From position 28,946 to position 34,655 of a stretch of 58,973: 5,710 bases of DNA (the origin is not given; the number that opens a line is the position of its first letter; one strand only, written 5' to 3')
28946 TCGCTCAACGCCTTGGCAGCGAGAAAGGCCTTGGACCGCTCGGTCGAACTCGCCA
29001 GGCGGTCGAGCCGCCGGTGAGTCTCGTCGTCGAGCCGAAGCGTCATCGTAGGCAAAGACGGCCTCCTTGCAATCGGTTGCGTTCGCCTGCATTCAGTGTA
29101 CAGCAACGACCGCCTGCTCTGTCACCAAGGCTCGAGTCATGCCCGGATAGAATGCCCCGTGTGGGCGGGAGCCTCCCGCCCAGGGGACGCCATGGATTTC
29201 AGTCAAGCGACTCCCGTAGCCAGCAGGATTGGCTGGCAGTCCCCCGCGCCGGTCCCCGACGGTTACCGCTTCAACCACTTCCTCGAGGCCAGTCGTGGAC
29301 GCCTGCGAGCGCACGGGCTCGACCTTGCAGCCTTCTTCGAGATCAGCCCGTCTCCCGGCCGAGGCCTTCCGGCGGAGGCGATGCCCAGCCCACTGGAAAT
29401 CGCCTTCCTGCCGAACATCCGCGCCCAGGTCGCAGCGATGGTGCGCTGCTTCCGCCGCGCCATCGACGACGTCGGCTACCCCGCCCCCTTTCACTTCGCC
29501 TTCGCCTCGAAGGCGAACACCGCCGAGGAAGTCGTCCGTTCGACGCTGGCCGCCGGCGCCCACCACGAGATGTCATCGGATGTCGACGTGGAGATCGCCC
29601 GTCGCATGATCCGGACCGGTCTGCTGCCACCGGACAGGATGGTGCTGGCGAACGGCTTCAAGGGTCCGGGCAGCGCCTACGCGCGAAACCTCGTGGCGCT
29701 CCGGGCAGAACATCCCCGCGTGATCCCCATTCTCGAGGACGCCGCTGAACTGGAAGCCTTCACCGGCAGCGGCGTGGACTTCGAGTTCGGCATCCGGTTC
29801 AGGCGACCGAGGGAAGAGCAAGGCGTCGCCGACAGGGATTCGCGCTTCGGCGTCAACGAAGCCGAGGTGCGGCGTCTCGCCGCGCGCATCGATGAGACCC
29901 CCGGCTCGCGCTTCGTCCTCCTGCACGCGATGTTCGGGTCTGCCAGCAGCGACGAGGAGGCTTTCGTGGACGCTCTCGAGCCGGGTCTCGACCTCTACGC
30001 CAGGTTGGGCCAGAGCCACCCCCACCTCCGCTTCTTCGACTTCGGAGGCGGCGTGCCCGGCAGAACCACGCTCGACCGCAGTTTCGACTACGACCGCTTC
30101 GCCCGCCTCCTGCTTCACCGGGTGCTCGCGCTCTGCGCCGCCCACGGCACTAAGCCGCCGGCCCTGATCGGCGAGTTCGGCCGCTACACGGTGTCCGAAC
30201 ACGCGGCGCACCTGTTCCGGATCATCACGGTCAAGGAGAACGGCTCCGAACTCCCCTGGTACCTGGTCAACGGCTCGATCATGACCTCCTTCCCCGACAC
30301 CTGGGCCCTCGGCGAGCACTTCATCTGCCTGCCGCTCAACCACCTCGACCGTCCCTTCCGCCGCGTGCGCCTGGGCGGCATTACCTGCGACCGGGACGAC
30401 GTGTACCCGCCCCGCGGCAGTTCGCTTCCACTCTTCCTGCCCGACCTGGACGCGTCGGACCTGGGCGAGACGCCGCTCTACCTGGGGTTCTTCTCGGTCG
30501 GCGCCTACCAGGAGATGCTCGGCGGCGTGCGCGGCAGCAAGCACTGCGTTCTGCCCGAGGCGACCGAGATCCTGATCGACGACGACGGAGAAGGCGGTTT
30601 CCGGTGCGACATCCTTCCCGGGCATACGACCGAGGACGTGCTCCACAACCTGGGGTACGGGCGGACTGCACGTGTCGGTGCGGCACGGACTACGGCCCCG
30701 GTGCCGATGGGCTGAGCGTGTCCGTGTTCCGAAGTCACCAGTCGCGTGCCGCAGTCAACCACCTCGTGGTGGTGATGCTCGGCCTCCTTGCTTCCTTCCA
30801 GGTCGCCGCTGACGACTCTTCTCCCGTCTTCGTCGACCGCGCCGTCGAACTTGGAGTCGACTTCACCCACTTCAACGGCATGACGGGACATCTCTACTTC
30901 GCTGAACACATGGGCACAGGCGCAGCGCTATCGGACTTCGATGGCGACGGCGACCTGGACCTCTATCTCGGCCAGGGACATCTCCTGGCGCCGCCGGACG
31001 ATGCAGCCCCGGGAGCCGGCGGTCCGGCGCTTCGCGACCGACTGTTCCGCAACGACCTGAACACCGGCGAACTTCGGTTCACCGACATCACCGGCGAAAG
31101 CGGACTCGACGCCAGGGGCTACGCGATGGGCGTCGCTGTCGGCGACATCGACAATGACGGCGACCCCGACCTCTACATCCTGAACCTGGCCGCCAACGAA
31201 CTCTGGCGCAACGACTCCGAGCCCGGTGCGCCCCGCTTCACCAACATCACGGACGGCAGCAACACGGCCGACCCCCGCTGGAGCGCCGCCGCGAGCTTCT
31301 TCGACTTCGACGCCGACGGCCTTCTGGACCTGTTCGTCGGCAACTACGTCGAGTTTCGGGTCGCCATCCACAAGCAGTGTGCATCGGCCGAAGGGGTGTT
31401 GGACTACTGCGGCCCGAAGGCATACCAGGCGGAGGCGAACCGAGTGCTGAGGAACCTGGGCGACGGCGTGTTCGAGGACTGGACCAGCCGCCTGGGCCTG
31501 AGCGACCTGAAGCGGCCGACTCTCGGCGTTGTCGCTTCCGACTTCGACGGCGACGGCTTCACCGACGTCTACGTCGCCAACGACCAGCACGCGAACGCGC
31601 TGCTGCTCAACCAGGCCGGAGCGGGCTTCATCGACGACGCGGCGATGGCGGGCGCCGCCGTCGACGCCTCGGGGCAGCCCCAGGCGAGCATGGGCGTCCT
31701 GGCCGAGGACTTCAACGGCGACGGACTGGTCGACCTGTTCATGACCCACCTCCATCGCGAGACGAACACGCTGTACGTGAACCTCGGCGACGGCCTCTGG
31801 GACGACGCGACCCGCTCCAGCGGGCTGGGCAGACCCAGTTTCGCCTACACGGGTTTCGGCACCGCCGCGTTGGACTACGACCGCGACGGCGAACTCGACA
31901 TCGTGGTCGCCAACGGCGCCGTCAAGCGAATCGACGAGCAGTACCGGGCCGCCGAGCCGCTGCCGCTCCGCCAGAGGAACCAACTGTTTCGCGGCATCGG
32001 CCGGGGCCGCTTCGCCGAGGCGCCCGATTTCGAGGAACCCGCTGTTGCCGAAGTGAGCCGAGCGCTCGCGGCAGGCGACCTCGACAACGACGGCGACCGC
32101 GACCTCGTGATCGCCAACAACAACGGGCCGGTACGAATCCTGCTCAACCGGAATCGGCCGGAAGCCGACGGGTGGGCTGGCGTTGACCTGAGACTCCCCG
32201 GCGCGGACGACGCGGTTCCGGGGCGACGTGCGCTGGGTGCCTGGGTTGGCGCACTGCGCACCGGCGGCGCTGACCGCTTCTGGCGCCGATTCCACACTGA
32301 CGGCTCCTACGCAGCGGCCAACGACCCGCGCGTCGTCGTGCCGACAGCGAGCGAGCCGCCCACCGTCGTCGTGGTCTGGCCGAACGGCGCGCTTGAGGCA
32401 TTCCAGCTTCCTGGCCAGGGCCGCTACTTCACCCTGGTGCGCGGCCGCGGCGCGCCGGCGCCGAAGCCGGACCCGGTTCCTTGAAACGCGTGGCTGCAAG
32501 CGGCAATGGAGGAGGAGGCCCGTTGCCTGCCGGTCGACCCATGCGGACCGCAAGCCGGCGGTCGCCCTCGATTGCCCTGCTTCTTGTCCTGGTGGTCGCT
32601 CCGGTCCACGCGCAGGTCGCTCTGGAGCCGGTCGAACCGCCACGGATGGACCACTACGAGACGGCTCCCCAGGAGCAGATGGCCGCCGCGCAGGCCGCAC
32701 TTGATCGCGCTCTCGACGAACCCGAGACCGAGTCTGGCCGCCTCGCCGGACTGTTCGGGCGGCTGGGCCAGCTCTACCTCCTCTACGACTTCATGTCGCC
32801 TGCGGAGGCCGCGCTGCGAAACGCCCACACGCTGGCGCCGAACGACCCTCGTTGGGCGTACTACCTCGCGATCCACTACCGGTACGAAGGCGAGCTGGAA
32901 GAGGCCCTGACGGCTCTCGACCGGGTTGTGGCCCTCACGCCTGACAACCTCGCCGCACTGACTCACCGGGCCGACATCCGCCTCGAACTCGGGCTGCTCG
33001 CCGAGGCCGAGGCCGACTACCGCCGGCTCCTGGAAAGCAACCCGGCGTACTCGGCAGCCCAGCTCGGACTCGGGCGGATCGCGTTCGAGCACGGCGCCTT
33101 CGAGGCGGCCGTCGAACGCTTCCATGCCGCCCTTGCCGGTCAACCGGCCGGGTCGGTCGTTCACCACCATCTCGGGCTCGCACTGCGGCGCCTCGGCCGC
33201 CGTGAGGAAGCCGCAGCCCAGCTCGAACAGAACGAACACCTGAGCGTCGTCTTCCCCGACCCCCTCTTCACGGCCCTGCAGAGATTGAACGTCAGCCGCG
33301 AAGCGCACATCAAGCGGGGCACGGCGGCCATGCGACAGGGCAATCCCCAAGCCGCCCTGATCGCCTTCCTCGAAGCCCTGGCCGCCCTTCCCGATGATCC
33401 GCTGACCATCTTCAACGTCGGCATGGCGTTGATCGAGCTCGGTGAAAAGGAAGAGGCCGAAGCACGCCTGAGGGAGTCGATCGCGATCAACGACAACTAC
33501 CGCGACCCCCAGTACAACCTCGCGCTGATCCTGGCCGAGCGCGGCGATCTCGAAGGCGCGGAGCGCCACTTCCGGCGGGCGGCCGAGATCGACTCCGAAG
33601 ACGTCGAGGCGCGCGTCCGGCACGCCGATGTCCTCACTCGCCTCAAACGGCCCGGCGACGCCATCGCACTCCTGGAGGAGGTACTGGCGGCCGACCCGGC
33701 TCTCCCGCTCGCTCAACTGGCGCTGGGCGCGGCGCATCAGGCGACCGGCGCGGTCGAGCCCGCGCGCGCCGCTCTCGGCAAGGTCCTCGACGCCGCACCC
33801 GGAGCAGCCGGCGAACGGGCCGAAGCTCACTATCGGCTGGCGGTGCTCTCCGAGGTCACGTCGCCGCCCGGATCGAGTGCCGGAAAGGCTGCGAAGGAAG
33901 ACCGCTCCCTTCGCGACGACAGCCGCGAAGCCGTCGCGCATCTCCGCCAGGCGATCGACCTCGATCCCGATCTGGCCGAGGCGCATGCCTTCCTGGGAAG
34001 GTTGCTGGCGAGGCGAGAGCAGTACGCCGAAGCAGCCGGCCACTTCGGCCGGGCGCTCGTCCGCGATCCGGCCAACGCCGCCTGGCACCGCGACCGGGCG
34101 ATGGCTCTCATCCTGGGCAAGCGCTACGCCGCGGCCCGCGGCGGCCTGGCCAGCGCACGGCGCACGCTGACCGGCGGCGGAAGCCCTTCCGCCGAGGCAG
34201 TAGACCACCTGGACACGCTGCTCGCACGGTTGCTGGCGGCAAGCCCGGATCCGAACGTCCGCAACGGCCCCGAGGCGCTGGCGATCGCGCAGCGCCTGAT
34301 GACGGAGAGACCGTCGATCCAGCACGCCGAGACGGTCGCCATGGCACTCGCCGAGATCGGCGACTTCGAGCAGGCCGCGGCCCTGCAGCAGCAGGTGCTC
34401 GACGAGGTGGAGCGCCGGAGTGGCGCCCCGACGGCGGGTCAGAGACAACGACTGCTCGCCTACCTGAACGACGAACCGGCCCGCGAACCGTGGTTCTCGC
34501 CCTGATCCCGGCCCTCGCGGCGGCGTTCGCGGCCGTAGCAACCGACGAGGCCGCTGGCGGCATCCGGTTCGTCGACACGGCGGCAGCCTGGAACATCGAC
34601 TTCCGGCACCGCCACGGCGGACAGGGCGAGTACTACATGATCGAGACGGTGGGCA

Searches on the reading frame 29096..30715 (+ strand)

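Call 9: search_protein_families(library=pfam, proteins=[window:29096-30715:+], max_evalue=0.0001)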
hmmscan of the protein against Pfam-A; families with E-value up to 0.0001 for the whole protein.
window:29096-30715:+ (539 aa): 1 family
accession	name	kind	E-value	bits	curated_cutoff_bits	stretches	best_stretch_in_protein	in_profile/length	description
PF02784.22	Orn_Arg_deC_N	-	2.4e-11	43.9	23.4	1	127-366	16-246/247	Pyridoxal-dependent decarboxylase, pyridoxal binding domain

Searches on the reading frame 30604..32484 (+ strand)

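Call 9: search_protein_families(library=pfam, proteins=[window:30604-32484:+], max_evalue=0.0001)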
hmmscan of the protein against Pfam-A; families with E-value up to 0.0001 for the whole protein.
window:30604-32484:+ (626 aa): 2 families
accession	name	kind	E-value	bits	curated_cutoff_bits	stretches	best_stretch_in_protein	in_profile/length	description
PF13517.12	FG-GAP_3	-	1.2e-41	141.6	26.9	6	369-435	1-61/61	FG-GAP-like repeat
PF01839.29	FG-GAP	-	3.3e-25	87.9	22.1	0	487-509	4-33/37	FG-GAP repeat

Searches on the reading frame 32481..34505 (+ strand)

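Call 9: search_protein_families(library=pfam, proteins=[window:32481-34505:+], max_evalue=0.0001)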
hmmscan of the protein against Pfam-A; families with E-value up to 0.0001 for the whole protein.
window:32481-34505:+ (674 aa): 18 families
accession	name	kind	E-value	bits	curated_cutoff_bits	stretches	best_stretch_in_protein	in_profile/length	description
PF07719.23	TPR_2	-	1e-34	116.2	27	0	274-306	2-34/34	Tetratricopeptide repeat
PF14559.12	TPR_19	-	1.3e-27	96.3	25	1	389-443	5-60/68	Tetratricopeptide repeat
PF13432.12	TPR_16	-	1.5e-27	96.1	32.7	1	163-223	3-63/65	Tetratricopeptide repeat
PF13181.12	TPR_8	-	1.6e-25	87.5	25.7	0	159-189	3-33/34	Tetratricopeptide repeat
PF00515.34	TPR_1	-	2.7e-24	84.4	27.8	0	345-373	5-33/34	Tetratricopeptide repeat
PF13414.12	TPR_11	-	3e-23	81.7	26.8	0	483-509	12-38/42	TPR repeat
PF13424.12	TPR_12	-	1.2e-18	67.5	30.1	1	344-405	6-75/77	Tetratricopeptide repeat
PF13428.12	TPR_14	-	2.9e-18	65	23.5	0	343-383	3-43/44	Tetratricopeptide repeat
PF13431.12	TPR_17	-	3.5e-17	61.6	24.4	0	295-328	1-34/34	Tetratricopeptide repeat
PF23914.1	TPR_CcmH_CycH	-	3.7e-13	50.1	42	0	95-189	56-153/158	Cytochrome c-type biogenesis protein H TPR domain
PF12895.13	ANAPC3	-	4.5e-12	46.5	27.2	0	108-178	8-77/82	Anaphase-promoting complex, cyclosome, subunit 3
PF13176.12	TPR_7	-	1.8e-11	43.6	27.9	0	501-533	1-35/36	Tetratricopeptide repeat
PF24575.1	TPR_Slam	-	6.3e-11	43.1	35.2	0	171-214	61-104/104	Surface lipoprotein assembly modifier, N-terminal TPR repeats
PF13374.12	TPR_10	-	5.4e-10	39.4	27.5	0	346-370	7-31/42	Tetratricopeptide repeat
PF13174.12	TPR_6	-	1.2e-08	35.4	26.3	0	411-441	2-32/33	Tetratricopeptide repeat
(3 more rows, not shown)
